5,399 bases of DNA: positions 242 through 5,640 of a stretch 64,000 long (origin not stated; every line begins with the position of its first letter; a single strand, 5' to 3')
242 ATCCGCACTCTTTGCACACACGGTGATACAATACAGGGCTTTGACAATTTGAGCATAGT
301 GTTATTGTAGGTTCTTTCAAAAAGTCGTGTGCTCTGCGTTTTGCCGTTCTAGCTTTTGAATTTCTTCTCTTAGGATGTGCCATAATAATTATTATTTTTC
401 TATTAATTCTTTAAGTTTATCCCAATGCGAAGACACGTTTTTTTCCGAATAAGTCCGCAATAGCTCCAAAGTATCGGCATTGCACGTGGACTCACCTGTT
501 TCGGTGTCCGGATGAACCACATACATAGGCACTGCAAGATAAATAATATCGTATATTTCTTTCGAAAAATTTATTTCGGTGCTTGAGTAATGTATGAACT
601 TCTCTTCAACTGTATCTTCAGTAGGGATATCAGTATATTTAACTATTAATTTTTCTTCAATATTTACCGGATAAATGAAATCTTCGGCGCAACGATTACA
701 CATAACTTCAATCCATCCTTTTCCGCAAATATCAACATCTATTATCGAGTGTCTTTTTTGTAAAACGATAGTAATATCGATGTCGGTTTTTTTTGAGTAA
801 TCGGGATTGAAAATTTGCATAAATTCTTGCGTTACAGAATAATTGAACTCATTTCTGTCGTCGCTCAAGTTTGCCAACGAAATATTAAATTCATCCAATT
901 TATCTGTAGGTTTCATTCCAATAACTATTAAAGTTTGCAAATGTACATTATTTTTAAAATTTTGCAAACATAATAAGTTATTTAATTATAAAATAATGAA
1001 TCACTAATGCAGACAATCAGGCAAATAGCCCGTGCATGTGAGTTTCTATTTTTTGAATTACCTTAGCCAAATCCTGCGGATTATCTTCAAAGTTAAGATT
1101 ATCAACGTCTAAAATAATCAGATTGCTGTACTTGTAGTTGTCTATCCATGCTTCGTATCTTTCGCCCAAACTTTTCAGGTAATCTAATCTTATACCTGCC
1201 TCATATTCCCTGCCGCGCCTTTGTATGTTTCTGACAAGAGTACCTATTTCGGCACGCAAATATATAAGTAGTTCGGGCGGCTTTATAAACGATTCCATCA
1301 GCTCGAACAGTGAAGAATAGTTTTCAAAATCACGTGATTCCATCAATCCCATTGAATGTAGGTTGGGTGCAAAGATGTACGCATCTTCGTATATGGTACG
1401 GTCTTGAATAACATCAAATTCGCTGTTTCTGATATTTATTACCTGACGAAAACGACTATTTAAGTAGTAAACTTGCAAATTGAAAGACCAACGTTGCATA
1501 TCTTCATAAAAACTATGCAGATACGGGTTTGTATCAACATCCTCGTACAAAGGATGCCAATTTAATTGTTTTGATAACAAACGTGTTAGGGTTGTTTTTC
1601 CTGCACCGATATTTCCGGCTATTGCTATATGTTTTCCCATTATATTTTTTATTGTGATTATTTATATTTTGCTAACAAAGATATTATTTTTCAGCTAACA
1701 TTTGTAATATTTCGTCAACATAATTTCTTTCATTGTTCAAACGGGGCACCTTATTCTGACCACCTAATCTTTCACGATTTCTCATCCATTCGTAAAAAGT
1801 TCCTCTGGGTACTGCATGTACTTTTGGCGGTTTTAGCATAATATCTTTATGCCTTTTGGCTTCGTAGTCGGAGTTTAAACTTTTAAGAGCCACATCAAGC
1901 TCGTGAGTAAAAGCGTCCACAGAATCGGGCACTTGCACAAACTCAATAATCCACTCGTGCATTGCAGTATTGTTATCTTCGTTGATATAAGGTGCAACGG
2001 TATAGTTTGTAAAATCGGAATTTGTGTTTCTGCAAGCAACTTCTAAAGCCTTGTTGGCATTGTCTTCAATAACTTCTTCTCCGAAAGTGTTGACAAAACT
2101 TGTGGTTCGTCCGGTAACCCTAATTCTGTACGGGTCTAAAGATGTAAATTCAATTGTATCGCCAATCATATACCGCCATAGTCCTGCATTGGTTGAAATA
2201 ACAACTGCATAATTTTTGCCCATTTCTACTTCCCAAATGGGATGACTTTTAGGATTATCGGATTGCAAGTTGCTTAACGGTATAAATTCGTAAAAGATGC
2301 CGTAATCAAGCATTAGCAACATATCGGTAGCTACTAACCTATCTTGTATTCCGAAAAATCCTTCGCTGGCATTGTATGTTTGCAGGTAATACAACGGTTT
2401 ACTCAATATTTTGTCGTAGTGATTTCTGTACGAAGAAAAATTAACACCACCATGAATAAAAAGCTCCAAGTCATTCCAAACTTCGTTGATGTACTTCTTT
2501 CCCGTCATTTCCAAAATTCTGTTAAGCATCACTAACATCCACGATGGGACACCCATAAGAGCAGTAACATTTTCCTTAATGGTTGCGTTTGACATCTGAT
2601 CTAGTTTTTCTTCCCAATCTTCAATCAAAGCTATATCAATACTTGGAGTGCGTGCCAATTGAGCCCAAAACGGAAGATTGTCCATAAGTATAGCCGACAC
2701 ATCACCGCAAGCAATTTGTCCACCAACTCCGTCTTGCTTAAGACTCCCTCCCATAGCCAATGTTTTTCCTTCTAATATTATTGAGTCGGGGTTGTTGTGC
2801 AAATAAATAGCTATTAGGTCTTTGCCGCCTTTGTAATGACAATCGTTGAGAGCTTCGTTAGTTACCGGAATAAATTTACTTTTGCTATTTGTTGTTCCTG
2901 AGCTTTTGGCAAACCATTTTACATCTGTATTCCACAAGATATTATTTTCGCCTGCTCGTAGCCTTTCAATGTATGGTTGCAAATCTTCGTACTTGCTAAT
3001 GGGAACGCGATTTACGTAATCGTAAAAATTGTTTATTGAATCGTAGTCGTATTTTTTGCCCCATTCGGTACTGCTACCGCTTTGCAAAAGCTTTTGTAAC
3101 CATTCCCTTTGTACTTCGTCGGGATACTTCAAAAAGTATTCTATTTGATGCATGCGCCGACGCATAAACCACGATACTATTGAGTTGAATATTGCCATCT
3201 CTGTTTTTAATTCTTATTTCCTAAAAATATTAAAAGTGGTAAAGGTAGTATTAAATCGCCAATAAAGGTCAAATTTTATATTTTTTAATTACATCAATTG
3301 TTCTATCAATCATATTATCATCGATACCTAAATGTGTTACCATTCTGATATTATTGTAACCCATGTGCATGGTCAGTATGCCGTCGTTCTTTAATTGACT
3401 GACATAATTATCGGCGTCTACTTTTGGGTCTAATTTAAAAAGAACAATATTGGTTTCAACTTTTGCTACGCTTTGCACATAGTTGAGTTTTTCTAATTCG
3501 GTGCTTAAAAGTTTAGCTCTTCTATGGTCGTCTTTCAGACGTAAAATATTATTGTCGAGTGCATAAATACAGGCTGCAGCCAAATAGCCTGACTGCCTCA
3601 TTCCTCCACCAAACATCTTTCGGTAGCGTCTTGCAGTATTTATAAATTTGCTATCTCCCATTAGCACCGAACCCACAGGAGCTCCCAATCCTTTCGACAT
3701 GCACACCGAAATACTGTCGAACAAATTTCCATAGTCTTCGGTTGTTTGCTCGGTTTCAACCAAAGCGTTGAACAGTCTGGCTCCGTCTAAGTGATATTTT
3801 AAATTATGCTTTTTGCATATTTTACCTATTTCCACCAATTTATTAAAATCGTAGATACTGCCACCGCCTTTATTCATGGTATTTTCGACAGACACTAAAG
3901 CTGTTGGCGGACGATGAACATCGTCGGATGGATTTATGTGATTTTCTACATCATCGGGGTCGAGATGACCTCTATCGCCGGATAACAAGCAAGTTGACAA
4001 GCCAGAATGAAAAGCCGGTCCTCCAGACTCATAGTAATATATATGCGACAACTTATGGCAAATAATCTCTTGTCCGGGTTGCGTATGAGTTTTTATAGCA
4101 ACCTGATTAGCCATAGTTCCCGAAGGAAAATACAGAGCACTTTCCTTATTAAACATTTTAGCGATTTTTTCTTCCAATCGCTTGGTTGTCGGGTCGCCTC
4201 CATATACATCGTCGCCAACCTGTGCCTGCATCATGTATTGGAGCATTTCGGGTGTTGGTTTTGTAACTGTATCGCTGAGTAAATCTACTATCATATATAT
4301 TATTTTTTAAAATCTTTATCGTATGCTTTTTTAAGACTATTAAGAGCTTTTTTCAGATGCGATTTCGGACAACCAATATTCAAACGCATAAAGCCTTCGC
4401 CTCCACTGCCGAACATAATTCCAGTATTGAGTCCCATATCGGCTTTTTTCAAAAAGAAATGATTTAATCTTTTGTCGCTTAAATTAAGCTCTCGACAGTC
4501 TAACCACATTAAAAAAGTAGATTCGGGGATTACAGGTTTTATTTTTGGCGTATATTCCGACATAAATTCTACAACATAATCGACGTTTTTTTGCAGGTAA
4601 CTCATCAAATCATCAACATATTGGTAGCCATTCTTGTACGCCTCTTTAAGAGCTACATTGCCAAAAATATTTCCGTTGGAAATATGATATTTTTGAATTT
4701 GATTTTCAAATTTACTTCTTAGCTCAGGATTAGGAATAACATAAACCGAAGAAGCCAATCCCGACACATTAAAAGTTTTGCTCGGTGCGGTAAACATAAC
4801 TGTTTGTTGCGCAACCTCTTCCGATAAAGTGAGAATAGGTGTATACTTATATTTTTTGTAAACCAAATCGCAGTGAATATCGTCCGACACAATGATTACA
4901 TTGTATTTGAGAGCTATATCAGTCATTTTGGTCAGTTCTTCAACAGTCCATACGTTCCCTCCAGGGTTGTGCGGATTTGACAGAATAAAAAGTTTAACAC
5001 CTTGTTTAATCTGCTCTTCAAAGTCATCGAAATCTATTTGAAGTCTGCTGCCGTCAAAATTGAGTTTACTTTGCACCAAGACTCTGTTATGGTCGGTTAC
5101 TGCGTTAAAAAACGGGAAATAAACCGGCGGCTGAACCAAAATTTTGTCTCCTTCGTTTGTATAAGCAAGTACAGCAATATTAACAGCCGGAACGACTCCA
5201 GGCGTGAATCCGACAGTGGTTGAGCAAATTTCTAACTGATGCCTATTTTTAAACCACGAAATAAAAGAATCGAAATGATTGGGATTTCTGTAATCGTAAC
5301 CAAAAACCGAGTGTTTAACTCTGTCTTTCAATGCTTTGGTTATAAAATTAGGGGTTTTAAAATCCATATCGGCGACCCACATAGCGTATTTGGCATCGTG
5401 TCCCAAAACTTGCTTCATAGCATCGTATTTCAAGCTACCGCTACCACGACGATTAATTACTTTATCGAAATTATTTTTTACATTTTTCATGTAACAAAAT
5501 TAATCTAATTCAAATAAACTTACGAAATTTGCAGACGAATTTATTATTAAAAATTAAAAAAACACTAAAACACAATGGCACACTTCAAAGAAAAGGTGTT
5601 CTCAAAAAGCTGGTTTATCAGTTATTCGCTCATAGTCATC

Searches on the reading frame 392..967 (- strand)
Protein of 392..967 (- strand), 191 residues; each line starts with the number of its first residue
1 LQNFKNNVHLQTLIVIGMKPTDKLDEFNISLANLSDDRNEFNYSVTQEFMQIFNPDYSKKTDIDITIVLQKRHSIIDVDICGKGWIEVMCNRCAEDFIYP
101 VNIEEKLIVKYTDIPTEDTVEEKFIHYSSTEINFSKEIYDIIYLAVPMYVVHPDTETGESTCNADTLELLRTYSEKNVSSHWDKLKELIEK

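Call 67: search_protein_families(library=pfam, max_evalue=0.00001, proteins=[window:392-967:-])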
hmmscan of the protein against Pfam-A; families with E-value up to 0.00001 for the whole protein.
window:392-967:- (191 aa): 1 family
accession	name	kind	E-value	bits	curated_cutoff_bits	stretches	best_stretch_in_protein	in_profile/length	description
PF02620.22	YceD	-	8e-15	55.4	33.2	1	85-188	8-118/119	Large ribosomal RNA subunit accumulation protein YceD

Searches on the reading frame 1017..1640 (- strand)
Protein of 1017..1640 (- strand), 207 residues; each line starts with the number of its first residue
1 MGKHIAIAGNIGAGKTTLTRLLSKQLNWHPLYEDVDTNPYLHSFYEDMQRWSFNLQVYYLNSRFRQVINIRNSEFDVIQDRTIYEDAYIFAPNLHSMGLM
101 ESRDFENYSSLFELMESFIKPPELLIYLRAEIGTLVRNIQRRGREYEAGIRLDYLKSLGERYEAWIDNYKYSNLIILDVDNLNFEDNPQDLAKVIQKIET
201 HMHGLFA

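Call 67: search_protein_families(library=pfam, max_evalue=0.00001, proteins=[window:1017-1640:-])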
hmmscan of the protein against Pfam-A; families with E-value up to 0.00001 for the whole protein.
window:1017-1640:- (207 aa): 1 family
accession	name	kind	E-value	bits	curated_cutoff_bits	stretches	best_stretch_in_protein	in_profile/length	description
PF01712.25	dNK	-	7.9e-58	196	27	1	5-202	1-202/203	Deoxynucleoside kinase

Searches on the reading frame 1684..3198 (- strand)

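Call 67: search_protein_families(library=pfam, max_evalue=0.00001, proteins=[window:1684-3198:-])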
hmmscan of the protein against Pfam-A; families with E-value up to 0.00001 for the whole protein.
window:1684-3198:- (504 aa): 3 families
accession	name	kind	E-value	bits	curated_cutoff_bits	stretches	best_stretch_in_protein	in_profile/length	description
PF03321.19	GH3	-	4e-60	204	23.6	1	15-265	1-299/304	GH3 family N-terminal domain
PF23572.1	GH3_C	-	1e-23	84.7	23.6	1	380-491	2-118/119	GH3 family C-terminal domain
PF23571.1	GH3_M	-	2.1e-20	73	23.6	1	295-364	2-75/75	GH3 family central domain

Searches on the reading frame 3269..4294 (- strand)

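Call 67: search_protein_families(library=pfam, max_evalue=0.00001, proteins=[window:3269-4294:-])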
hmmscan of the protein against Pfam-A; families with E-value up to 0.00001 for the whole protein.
window:3269-4294:- (341 aa): 5 families
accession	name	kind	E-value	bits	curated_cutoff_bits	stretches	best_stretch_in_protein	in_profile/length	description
PF01212.27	Beta_elim_lyase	-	7.3e-102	341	27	1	4-287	1-284/288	Beta-eliminating lyase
PF00155.27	Aminotran_1_2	-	1.6e-11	44.5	19.7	1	22-333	29-358/361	Aminotransferase class I and II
PF00202.27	Aminotran_3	-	1.3e-09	37.7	30.5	0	257-338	316-401/403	Aminotransferase class-III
PF01053.26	Cys_Met_Meta_PP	-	1.8e-06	27.2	27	1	33-170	50-173/381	Cys/Met metabolism PLP-dependent enzyme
PF01041.23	DegT_DnrJ_EryC1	-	9.4e-06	25.5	19.8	0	29-174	19-149/360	DegT/DnrJ/EryC1/StrS aminotransferase family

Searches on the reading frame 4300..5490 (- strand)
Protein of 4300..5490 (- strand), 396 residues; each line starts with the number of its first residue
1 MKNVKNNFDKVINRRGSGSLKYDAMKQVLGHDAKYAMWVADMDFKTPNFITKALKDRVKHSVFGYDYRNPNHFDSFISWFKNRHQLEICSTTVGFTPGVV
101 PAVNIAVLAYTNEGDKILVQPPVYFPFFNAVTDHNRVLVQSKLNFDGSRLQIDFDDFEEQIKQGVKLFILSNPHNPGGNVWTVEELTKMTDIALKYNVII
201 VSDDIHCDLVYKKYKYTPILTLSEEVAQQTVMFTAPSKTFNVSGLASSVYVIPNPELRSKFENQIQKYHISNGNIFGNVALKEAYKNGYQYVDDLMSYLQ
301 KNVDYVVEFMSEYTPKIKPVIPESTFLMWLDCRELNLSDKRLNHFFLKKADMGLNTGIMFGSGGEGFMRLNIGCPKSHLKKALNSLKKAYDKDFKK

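Call 67: search_protein_families(library=pfam, max_evalue=0.00001, proteins=[window:4300-5490:-])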
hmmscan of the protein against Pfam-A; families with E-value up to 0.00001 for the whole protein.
window:4300-5490:- (396 aa): 1 family
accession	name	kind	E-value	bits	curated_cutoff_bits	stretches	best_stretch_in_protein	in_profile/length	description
PF00155.27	Aminotran_1_2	-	7.8e-33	114.6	19.7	1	43-386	12-361/361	Aminotransferase class I and II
